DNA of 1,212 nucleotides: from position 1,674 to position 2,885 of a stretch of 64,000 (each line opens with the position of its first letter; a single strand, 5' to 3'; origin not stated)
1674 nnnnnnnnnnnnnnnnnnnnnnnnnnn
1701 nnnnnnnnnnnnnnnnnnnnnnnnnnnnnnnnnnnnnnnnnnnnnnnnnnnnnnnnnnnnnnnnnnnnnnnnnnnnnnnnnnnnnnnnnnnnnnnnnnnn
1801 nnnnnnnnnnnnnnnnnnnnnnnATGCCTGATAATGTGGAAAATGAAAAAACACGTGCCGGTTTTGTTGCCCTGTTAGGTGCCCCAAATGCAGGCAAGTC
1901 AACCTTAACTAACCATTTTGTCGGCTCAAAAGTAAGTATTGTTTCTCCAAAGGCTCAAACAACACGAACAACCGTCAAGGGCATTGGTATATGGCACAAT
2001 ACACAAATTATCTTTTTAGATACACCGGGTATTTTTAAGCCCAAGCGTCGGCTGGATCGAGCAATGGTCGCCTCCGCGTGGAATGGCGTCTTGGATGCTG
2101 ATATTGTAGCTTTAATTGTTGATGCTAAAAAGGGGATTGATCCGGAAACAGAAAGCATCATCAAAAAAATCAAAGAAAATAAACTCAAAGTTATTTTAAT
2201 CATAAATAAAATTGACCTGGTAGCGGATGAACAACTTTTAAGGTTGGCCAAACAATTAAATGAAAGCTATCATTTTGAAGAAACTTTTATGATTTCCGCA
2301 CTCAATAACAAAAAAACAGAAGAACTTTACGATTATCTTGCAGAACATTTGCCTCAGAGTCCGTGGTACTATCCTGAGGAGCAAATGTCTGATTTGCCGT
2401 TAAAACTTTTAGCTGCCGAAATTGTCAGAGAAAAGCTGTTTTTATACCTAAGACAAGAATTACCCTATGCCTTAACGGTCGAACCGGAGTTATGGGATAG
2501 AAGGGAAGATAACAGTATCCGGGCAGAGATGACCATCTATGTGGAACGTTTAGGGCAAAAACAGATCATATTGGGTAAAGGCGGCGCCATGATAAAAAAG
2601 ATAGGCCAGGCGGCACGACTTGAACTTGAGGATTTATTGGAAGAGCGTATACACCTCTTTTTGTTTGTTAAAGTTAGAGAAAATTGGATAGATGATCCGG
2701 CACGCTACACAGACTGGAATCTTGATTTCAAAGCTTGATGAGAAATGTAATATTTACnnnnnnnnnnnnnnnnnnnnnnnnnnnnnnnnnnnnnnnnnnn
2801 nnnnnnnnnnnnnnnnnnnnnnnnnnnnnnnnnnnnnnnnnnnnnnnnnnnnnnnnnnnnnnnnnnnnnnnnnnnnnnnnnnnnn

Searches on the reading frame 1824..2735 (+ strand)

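Call 12: search_protein_families(library=pfam, proteins=[window:1824-2735:+], max_evalue=0.001)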
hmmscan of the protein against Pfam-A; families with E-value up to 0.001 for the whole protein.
window:1824-2735:+ (304 aa): 11 families
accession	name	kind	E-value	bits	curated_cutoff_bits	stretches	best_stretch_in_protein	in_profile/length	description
PF01926.29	MMR_HSR1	-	5.1e-25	88.2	21.9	1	15-129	2-113/113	50S ribosome-binding GTPase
PF00009.33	GTP_EFTU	-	9.4e-19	68.2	26.5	1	49-178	62-188/188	Elongation factor Tu GTP binding domain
PF07650.23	KH_2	-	7.5e-17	61.4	22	1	212-288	1-77/78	KH domain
PF10662.15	PduV-EutP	-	8.7e-12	45.5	21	1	15-173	4-142/143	Ethanolamine utilisation - propanediol utilisation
PF02421.24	FeoB_N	-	5.6e-11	42.6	27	1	15-170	3-154/156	Ferrous iron transport protein B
PF03193.22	RsgA_GTPase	-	1e-08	35.6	30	1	111-175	44-107/174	RsgA GTPase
PF00350.29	Dynamin_N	-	1.2e-08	35.6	27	0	57-130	98-168/168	Dynamin family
PF02492.25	cobW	-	7e-06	26.2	20.7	1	58-145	82-169/180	CobW/HypB/UreG, nucleotide-binding domain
PF04548.22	AIG1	-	4.7e-05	23.3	27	1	16-118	4-109/212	AIG1 family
PF16897.10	MMR_HSR1_Xtn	-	7.3e-05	23.1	35.2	1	108-176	41-104/106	C-terminal region of MMR_HSR1 domain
PF00071.28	Ras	-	0.00056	20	21.6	0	16-176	3-160/162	Ras family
